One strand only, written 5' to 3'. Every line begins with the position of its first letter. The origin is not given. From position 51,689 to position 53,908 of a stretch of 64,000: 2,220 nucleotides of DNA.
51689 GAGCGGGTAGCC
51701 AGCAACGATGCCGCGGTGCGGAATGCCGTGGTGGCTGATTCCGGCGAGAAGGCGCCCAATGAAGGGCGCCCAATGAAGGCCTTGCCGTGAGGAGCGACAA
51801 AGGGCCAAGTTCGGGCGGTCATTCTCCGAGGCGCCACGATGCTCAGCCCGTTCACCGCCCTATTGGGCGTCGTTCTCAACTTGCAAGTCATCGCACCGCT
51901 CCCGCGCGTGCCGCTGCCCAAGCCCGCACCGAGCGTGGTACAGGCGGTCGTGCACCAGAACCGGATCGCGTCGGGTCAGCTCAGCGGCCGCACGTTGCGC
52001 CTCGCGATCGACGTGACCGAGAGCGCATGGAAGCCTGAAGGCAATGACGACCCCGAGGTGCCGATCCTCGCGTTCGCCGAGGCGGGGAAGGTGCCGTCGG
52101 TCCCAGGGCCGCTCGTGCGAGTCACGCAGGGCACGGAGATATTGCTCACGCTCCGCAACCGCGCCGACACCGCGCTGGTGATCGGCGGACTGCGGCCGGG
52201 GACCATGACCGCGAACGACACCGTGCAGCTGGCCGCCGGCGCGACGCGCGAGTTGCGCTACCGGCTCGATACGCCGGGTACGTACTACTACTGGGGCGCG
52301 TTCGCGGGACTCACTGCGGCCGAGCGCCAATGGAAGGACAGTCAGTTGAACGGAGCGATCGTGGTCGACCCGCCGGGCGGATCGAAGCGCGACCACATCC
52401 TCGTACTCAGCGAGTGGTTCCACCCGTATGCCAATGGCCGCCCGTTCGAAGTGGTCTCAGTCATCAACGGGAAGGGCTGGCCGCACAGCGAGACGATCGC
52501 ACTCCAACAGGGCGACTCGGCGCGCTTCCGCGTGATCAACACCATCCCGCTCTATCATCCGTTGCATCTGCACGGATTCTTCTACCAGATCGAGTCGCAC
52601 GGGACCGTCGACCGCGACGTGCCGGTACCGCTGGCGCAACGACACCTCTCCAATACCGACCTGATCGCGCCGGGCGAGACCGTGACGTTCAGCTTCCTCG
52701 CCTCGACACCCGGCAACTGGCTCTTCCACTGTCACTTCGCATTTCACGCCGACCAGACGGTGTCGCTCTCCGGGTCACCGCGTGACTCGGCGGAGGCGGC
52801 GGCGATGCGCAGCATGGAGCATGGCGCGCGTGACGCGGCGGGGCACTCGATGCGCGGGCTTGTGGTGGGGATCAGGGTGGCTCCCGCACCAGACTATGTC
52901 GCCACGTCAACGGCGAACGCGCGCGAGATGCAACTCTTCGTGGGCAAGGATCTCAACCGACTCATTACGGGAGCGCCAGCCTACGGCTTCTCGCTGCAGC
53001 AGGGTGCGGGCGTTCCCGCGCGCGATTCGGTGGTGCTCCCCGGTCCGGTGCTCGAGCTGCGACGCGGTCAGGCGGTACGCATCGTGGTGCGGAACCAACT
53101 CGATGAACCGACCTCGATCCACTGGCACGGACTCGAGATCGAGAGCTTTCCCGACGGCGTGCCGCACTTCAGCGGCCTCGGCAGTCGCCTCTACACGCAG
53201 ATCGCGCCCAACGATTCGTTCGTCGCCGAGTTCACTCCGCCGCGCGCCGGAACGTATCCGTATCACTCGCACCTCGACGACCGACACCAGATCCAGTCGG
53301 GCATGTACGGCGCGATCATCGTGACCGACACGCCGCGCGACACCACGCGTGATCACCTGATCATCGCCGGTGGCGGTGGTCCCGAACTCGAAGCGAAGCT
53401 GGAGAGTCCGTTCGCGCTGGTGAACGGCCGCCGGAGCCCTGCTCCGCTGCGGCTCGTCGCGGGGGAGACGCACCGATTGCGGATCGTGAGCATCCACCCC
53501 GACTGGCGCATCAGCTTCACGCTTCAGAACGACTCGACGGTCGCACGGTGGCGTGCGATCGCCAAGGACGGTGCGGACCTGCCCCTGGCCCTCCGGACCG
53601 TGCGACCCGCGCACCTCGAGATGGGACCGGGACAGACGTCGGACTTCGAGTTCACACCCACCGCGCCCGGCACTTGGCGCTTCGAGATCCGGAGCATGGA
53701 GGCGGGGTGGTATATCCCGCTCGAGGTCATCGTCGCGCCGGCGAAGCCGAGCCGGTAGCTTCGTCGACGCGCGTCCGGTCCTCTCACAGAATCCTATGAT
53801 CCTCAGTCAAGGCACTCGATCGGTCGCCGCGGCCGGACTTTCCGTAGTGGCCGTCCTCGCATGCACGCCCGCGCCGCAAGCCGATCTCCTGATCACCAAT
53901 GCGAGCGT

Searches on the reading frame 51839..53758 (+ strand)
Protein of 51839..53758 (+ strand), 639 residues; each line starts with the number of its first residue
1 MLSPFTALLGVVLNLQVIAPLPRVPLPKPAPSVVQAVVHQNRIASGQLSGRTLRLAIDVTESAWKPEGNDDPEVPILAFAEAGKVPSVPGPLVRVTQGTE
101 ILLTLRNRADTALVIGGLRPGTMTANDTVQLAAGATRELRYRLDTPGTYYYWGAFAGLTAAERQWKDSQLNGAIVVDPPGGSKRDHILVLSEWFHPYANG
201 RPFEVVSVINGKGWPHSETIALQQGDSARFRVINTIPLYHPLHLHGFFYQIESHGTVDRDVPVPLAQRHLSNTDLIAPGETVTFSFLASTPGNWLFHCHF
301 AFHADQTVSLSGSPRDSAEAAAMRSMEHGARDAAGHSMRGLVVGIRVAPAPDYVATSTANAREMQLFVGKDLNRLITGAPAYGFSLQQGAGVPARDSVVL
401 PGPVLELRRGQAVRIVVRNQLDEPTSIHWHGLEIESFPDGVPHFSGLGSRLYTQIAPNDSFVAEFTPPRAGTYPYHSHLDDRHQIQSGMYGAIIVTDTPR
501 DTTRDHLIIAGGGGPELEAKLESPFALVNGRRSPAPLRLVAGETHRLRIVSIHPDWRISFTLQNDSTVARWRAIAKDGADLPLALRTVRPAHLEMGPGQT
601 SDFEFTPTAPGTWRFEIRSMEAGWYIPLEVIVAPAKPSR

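Call 7: search_protein_families(library=pfam, proteins=[window:51839-53758:+], max_evalue=0.001)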
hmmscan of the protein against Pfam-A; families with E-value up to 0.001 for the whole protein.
window:51839-53758:+ (639 aa): 4 families
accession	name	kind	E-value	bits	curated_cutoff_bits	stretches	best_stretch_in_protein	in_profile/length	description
PF07732.21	Cu-oxidase_3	-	1.2e-32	112.9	21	1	400-498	24-117/119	Multicopper oxidase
PF07731.20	Cu-oxidase_2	-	1.4e-30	106.3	20.4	2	207-308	23-127/137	Multicopper oxidase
PF13473.12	Cupredoxin_1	-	5.2e-08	33.3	27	0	404-480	36-95/104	Cupredoxin-like domain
PF00394.28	Cu-oxidase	-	5.3e-06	27.1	21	0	186-301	3-136/157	Multicopper oxidase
